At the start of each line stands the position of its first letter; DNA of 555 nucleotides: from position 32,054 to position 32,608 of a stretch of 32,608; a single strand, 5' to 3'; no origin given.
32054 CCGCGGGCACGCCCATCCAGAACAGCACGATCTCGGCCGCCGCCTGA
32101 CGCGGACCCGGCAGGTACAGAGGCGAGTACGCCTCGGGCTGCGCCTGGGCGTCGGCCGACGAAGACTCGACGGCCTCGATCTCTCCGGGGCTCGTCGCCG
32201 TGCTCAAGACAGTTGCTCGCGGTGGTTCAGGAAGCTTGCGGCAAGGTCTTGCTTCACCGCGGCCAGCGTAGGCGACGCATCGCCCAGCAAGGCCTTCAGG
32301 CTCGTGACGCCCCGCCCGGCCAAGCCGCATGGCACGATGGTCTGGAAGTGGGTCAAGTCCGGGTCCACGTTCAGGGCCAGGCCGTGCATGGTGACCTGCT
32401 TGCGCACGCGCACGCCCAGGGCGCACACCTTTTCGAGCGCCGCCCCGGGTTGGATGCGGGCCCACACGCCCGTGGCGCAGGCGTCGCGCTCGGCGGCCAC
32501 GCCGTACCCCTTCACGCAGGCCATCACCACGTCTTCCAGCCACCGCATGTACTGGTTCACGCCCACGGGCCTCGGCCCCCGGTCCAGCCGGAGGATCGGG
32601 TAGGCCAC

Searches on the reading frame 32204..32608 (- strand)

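Call 41: search_protein_families(library=pfam, proteins=[window:32204-32608:-], max_evalue=1)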
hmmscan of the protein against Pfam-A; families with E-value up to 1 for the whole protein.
window:32204-32608:- (134 aa): 2 families
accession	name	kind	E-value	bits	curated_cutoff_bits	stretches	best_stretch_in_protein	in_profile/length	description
PF21948.1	LplA-B_cat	-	2.6e-20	73.7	27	1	2-126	77-199/200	Lipoyl protein ligase A/B catalytic domain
PF17087.10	HHV-5_US34A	-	0.038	14.6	27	1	6-48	6-48/64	Herpesvirus US34A protein family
